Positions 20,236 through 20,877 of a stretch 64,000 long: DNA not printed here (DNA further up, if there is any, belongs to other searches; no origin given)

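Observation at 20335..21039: HigB/HigA-like toxin-antitoxin pair inserted between flagellar genes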

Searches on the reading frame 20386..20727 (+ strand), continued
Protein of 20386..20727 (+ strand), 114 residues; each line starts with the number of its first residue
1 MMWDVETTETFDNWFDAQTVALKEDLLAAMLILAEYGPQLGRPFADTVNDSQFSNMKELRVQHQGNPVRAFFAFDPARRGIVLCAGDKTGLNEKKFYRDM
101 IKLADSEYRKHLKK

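Call 50: search_protein_representatives(protein=window:20389-20727:+)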
Query: 113 residues. Proteins with E-value up to 0.001 (for the whole library): 2477; up to 1e-10: 660; up to 1e-30: 4. The best 150 are listed.
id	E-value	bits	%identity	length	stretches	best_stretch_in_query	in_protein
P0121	8.6e-35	135.2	57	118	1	1-111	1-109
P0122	1.7e-31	124.7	55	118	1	2-112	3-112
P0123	7.2e-31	122.6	36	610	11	39-90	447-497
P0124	7.4e-31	122.6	69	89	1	29-111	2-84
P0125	3.6e-30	120.4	67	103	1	32-113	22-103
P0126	1.0e-29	118.9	52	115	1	1-113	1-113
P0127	1.8e-29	118.2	51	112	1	3-111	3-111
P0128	3.7e-29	117.1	79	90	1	1-68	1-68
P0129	5.1e-29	116.6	49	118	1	2-113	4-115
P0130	6.4e-28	113.1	52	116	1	2-107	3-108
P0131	6.8e-28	113.0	54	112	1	2-96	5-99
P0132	1.7e-27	111.7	50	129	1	2-112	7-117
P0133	2.0e-27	111.6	48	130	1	2-112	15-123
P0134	8.7e-27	109.5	52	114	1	1-112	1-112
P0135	8.9e-27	109.4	64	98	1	1-80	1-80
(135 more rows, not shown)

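Call 53: search_solved_structures(query=A4, max_evalue=1, show_alignments=3)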
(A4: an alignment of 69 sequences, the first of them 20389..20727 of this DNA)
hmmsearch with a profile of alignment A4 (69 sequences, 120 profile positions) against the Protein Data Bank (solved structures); distinct sequences matched with E-value up to 1: 3.
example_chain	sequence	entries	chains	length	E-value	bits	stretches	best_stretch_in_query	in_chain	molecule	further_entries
5h7b_A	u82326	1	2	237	0.032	17.3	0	75-98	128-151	Immunoglobulin G-binding protein A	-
5h7a_C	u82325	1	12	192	0.3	14.1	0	75-98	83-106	Immunoglobulin G-binding protein A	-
8k1a_A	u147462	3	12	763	0.44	13.6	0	52-101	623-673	Alpha-galactosidase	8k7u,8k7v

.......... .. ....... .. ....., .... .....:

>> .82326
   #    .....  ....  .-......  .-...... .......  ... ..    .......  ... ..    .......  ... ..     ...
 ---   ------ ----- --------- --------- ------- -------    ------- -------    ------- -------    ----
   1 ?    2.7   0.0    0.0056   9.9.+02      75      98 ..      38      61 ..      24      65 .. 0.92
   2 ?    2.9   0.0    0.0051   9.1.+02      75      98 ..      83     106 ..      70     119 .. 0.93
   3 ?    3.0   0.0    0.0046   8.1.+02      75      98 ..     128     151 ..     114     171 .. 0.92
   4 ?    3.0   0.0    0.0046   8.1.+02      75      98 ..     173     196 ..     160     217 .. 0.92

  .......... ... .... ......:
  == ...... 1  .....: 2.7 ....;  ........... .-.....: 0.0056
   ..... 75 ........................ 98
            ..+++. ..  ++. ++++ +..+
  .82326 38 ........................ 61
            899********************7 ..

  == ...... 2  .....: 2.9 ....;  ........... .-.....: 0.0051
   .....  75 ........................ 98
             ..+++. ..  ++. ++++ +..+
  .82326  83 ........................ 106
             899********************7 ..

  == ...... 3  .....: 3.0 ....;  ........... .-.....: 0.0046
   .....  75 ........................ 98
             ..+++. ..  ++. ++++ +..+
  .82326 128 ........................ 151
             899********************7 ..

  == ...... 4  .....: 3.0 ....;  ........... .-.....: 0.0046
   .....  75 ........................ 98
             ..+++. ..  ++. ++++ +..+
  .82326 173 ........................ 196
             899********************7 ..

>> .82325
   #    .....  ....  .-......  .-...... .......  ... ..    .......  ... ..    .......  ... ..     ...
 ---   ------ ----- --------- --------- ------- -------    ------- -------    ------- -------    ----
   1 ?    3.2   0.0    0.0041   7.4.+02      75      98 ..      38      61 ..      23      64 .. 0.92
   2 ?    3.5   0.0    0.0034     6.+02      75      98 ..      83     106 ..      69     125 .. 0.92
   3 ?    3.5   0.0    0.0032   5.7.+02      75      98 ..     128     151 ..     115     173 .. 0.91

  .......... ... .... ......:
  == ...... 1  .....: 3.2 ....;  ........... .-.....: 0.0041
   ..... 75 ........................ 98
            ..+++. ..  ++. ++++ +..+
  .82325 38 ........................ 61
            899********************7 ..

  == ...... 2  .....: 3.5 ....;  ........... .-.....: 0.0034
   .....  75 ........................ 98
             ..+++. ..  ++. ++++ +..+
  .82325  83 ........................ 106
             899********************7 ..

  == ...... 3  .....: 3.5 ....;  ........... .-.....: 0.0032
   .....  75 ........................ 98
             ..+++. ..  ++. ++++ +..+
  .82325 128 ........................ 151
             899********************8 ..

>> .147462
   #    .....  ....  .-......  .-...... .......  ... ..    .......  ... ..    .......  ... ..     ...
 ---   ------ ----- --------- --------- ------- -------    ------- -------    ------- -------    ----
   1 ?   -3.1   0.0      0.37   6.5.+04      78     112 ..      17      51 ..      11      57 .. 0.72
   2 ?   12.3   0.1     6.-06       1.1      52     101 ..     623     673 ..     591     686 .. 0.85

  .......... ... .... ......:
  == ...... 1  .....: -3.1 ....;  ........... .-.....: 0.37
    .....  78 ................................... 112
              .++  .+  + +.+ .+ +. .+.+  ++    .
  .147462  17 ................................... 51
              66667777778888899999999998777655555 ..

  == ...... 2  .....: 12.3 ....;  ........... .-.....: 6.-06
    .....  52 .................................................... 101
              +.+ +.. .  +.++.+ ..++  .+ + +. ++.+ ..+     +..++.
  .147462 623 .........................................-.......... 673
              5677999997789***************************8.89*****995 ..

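Call 56: search_dna_similar(query=window:20389-20727:+, collection=plasmids, mode=protein, max_rows=45, rows=spread)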
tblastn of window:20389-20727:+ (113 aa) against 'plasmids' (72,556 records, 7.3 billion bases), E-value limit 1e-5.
Records with a match: 1982; places in all: 2057; records where one place covers at least 80% of the query: 1938.
Best place of each record, by identity: 60-80% 1044; <60% 938.
By first word of the organism name: Acinetobacter 590; Klebsiella 349; Escherichia 282; Salmonella 221; Providencia 73; Citrobacter 69; Yersinia 55; Vibrio 45; Enterobacter 41; Proteus 22; and 71 more.
By predicted mobility (MOB-suite, as given by PLSDB): conjugative 1291; mobilizable 378; non-mobilizable 313.
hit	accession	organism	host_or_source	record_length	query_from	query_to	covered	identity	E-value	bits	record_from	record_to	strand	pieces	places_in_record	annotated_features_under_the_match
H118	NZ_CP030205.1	Salmonella enterica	-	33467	1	113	100%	77.9%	2e-57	197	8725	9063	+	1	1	type II toxin-antitoxin system RelE/ParE family toxin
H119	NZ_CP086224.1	Escherichia coli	Homo sapiens,urine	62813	1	113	100%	60.2%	1e-40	149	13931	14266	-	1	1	type II toxin-antitoxin system RelE/ParE family toxin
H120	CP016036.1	Escherichia coli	-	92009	1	113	100%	60.2%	1e-40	149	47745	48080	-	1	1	diaminopimelate decarboxylase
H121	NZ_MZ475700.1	Klebsiella pneumoniae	-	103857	1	113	100%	60.2%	1e-40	149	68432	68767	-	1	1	type II toxin-antitoxin system RelE/ParE family toxin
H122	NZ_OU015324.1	Salmonella enterica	Homo sapiens,feces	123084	1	113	100%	60.2%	1e-40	149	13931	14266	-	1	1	type II toxin-antitoxin system RelE/ParE family toxin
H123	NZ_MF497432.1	Vibrio alginolyticus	shrimp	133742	1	113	100%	60.2%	1e-40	149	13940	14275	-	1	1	type II toxin-antitoxin system RelE/ParE family toxin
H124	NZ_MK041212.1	Citrobacter amalonaticus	rectal swab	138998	1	113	100%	60.2%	1e-40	149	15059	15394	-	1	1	type II toxin-antitoxin system RelE/ParE family toxin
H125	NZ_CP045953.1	Salmonella enterica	Homo sapiens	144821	1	113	100%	60.2%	1e-40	149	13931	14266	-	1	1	type II toxin-antitoxin system RelE/ParE family toxin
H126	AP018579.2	Klebsiella pneumoniae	Homo sapiens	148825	1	113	100%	60.2%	1e-40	149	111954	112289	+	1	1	none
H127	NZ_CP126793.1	Enterobacter hormaechei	Homo sapiens,isolated bacterial ...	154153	1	113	100%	60.2%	1e-40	149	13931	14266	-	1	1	type II toxin-antitoxin system RelE/ParE family toxin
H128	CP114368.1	Escherichia coli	Homo sapiens,urine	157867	1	113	100%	60.2%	1e-40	149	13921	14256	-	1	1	type II toxin-antitoxin system RelE/ParE family toxin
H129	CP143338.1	Enterobacter hormaechei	Homo sapiens,whole organism,urine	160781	1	113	100%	60.2%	1e-40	149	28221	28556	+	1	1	type II toxin-antitoxin system RelE/ParE family toxin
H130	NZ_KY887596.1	Escherichia coli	-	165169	1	113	100%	60.2%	1e-40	149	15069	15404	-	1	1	type II toxin-antitoxin system RelE/ParE family toxin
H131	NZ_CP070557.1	Citrobacter freundii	Homo sapiens,abscess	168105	1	113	100%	60.2%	1e-40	149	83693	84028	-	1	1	type II toxin-antitoxin system RelE/ParE family toxin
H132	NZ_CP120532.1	Providencia sp. PROV040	Homo sapiens,sputum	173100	1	113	100%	60.2%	1e-40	149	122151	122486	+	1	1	type II toxin-antitoxin system RelE/ParE family toxin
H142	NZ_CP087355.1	Acinetobacter baumannii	Homo sapiens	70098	2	112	98%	57.7%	1e-41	151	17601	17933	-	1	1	type II toxin-antitoxin system RelE/ParE family toxin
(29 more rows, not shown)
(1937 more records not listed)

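Call 57: predict_structure(alignment_id=A4)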
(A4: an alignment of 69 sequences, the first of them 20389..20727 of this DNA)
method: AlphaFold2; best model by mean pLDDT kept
length: 113 residues; sequences in the alignment: 69
mean_pLDDT: 97.2   pTM: 0.90
mean pLDDT of the five models: 97.2, 97.0, 96.8, 96.5, 93.2
residues with pLDDT >= 90: 111; 70-90: 2; 50-70: 0; < 50: 0
segments of 3 or more residues with pLDDT < 50: none
pLDDT, mean of each block of 10 residues (from residue 1): 97 98 98 98 97 98 97 97 95 96 98 94
secondary structure, 60 per line:
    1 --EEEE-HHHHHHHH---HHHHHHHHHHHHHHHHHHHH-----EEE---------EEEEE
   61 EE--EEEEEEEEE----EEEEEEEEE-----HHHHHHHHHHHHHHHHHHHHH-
elements in order: E3-6 H8-15 H19-38 E44-46 E56-62 E65-73 E78-86 H92-112
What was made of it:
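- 20389..20730 (+): Toxin gene (113 aa + stop); Gp49-type HigB / Tad-like RelE-superfamily toxin, identical to WP_000263532.1. AlphaFold2 pLDDT 97.2 (call 57).
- On Gp49 / Tad-Ata / 'HigB' of PF05973 (RelE/ParE superfamily): AlphaFold2 model pLDDT 97.2, with strands 44-46, 56-62, 65-73 and 78-86 and helix 92-112 (call 57).
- AlphaFold2 model pLDDT 97.2 with RelE-type topology and a long C-terminal helix (call 57).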

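Call 58: get_annotated_region(hit=H130, flank=1200)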
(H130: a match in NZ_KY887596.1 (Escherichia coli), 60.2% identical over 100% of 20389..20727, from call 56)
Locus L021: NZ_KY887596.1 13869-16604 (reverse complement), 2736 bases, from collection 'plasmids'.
description: Escherichia coli strain Ec158 plasmid pEc158, complete sequence
organism: Escherichia coli (NCBI taxid 562)
taxonomy: Bacteria; Pseudomonadota; Gammaproteobacteria; Enterobacterales; Enterobacteriaceae; Escherichia; Escherichia coli
host: -; source: -; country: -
typing (MOB-suite, as given by PLSDB): conjugative; replicon IncC; relaxase MOBH,MOBH; mating-pair formation MPF_F
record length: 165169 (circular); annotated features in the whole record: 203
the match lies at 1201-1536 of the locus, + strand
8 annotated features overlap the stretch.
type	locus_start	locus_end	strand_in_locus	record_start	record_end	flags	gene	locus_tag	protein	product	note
CDS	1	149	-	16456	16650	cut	-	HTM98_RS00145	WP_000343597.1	hypothetical protein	-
CDS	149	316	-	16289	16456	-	-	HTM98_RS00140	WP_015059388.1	hypothetical protein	-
CDS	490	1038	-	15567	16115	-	-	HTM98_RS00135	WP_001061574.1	transcriptional regulator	-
CDS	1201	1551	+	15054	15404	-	-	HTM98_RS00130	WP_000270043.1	type II toxin-antitoxin system RelE/ParE family toxin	-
CDS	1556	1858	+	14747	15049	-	-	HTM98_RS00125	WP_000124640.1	XRE family transcriptional regulator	-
CDS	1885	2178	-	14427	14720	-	-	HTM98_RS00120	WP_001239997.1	chromosome segregation protein ParM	-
CDS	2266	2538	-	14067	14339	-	-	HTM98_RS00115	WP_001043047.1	HU family DNA-binding protein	GO:0030261 - chromosome condensation [Evidence IEA]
CDS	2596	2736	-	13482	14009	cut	-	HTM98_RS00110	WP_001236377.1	thermonuclease family protein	-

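Call 64: fold_search(model_id=the predicted structure, library=pdb)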
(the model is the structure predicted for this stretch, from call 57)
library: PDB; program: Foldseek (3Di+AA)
matches with E <= 10: 933; with E <= 0.001: 8
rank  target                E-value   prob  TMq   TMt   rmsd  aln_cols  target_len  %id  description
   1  6af4_C                2.1e-05  1.00  0.66  0.64   4.0       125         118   11  Toxin-Antitoxin module from Streptococcus pneumoniae (released 2019-08-14)
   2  5jaa_D                8.1e-05  1.00  0.55  0.60   5.0       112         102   15  Crystal structure of the HigBA2 toxin-antitoxin complex (released 2017-04-05)
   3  6af4_A                1.3e-04  1.00  0.63  0.61   4.4       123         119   14  Toxin-Antitoxin module from Streptococcus pneumoniae (released 2019-08-14)
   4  1wmi_A                2.0e-04  1.00  0.58  0.71   3.1        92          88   13  Crystal structure of archaeal RelE-RelB complex from Pyrococcus horikoshii OT3 (released 2005-03-15)
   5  6af3_A                2.7e-04  1.00  0.62  0.62   4.1       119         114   13  Toxin-Antitoxin module from Streptococcus pneumoniae (released 2019-08-14)
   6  6af3_E                6.6e-04  1.00  0.64  0.63   4.1       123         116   14  Toxin-Antitoxin module from Streptococcus pneumoniae (released 2019-08-14)
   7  6af3_C                8.6e-04  1.00  0.65  0.65   3.8       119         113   13  Toxin-Antitoxin module from Streptococcus pneumoniae (released 2019-08-14)
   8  6af4_G                9.1e-04  1.00  0.69  0.68   3.8       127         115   12  Toxin-Antitoxin module from Streptococcus pneumoniae (released 2019-08-14)
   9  9g12_B                2.5e-03  1.00  0.51  0.65   4.2        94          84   15  Mycobacterium tuberculosis RelBE1 toxin-antitoxin system; rv1247c (relB1 antitoxin), rv1246c (relE1 toxin) (released 2025-12-17)
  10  5jaa_C                3.5e-03  0.99  0.48  0.52   5.1       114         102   14  Crystal structure of the HigBA2 toxin-antitoxin complex (released 2017-04-05)
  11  5cw7_F                5.1e-03  1.00  0.51  0.58   4.2       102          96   19  Crystal structure of the PaaA2-ParE2 antitoxin-toxin complex (released 2016-06-01)
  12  5cw7_B                6.2e-03  1.00  0.52  0.61   5.0       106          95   18  Crystal structure of the PaaA2-ParE2 antitoxin-toxin complex (released 2016-06-01)
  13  5cw7_P                6.6e-03  1.00  0.51  0.58   4.2       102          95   19  Crystal structure of the PaaA2-ParE2 antitoxin-toxin complex (released 2016-06-01)
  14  5czf_C                1.6e-02  0.98  0.47  0.55   4.2        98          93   15  Crystal structure of the PaaA2-ParE2 antitoxin-toxin complex (released 2016-06-01)
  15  7r5a_A                4.5e-02  0.77  0.41  0.47   5.5       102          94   11  Vibrio cholera ParD2:ParE2 antitoxin:toxin complex (released 2022-04-27)
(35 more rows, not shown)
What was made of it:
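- On Gp49 / Tad-Ata / 'HigB' of PF05973 (RelE/ParE superfamily): Foldseek hits to HigB, HigB2, RelE and ParE (call 64).
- Closest known: Canonical HigBA. Same: V. cholerae HigB2 is a structural neighbour (call 64).
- Best Foldseek matches are S. pneumoniae HigB 6AF3/6AF4 (TM about 0.65), V. cholerae HigB2 5JAA, RelE 1WMI and ParE2 (call 64).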

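Call 74: get_annotated_region(hit=H103, flank=800)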
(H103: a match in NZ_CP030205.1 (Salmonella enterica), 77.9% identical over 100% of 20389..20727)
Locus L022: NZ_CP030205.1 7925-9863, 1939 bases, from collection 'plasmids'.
description: Salmonella enterica strain SA20083530 plasmid pSA20083530.2, complete sequence
organism: Salmonella enterica (NCBI taxid 28901)
taxonomy: Bacteria; Pseudomonadota; Gammaproteobacteria; Enterobacterales; Enterobacteriaceae; Salmonella; Salmonella enterica
host: -; source: -; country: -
typing (MOB-suite, as given by PLSDB): non-mobilizable; replicon IncFII,IncK2/Z
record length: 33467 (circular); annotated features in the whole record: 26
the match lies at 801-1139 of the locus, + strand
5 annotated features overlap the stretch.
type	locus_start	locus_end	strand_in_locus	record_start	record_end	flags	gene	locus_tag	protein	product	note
CDS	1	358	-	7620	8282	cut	-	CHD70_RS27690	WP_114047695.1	division plane positioning ATPase MipZ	-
CDS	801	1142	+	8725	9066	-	-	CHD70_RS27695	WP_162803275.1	type II toxin-antitoxin system RelE/ParE family toxin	-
CDS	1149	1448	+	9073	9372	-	-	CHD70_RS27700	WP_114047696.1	helix-turn-helix domain-containing protein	-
CDS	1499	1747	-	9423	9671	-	-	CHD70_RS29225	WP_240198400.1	hypothetical protein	-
CDS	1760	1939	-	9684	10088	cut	-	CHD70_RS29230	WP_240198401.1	hypothetical protein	-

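Call 75: get_annotated_region(hit=H104, flank=800)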
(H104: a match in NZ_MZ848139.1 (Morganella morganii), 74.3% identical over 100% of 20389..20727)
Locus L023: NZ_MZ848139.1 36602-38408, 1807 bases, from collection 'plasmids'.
description: Morganella morganii strain 11759 plasmid p11759-FII, complete sequence
organism: Morganella morganii (NCBI taxid 582)
taxonomy: Bacteria; Pseudomonadota; Gammaproteobacteria; Enterobacterales; Morganellaceae; Morganella; Morganella morganii
host: -; source: -; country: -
typing (MOB-suite, as given by PLSDB): non-mobilizable
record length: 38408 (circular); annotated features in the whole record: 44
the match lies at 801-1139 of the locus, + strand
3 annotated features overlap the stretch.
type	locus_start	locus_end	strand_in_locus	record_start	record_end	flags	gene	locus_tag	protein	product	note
CDS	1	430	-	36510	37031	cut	-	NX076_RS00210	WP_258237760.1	hypothetical protein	-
CDS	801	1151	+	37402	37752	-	-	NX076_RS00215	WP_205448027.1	type II toxin-antitoxin system RelE/ParE family toxin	-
CDS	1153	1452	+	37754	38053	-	-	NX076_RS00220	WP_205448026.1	helix-turn-helix domain-containing protein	-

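Call 76: get_annotated_region(hit=H110, flank=800)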
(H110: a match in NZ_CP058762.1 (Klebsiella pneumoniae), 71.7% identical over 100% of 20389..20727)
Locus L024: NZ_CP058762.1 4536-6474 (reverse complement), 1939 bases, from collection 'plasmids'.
description: Klebsiella pneumoniae strain STLIN_3 plasmid unnamed4, complete sequence
organism: Klebsiella pneumoniae (NCBI taxid 573)
taxonomy: Bacteria; Pseudomonadota; Gammaproteobacteria; Enterobacterales; Enterobacteriaceae; Klebsiella; Klebsiella pneumoniae
host: -; source: Stanley WWTPs_3 WWTPs influent; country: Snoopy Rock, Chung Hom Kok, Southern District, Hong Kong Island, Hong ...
typing (MOB-suite, as given by PLSDB): non-mobilizable; replicon IncFII; mating-pair formation MPF_T
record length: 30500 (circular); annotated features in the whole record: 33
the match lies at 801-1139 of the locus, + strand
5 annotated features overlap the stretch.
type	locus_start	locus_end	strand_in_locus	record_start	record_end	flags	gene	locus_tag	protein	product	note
CDS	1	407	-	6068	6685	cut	-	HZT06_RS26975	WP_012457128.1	ParA family protein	-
CDS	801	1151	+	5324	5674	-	-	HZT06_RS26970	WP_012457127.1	type II toxin-antitoxin system RelE/ParE family toxin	-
CDS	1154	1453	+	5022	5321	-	-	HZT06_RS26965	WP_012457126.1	helix-turn-helix domain-containing protein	-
CDS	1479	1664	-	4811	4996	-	-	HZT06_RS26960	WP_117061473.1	hypothetical protein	-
CDS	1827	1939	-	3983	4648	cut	-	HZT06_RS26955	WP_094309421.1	hypothetical protein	-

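Call 77: get_annotated_region(hit=H142, flank=800)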
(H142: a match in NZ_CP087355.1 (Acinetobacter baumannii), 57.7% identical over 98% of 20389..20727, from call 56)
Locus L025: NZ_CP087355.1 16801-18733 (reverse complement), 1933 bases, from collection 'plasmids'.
description: Acinetobacter baumannii strain DB002 plasmid p1DB002, complete sequence
organism: Acinetobacter baumannii (NCBI taxid 470)
taxonomy: Bacteria; Pseudomonadota; Gammaproteobacteria; Moraxellales; Moraxellaceae; Acinetobacter; Acinetobacter baumannii
host: -; source: Homo sapiens; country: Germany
typing (MOB-suite, as given by PLSDB): conjugative; replicon rep_cluster_734; relaxase MOBF; mating-pair formation MPF_F
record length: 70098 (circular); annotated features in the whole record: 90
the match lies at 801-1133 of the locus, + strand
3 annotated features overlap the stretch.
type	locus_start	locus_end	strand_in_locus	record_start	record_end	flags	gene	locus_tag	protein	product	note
CDS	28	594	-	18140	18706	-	-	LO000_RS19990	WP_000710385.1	hypothetical protein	-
CDS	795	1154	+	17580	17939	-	-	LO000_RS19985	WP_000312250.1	type II toxin-antitoxin system RelE/ParE family toxin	-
CDS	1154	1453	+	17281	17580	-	-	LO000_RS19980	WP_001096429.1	helix-turn-helix domain-containing protein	-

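Call 78: get_annotated_region(hit=H97, flank=800)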
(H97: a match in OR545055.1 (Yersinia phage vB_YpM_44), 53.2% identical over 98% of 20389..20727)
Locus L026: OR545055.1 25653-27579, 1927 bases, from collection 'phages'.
description: Yersinia phage vB_YpM_44, complete genome.
organism: Yersinia phage vB_YpM_44 (NCBI taxid 3092595)
taxonomy: Viruses
host: Yersinia pestis EV76-CN; source: -; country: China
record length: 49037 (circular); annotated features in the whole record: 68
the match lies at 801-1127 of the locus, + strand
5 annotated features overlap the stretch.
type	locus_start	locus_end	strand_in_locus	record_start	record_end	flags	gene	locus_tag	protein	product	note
CDS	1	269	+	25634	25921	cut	-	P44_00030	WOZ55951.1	hypothetical protein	-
CDS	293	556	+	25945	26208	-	-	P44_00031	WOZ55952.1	hypothetical protein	-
CDS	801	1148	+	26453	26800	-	higB2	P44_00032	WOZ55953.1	putative toxin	Putative toxin HigB2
CDS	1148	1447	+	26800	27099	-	-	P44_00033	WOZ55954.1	hypothetical protein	-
CDS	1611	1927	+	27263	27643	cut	-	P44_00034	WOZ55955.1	hypothetical protein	-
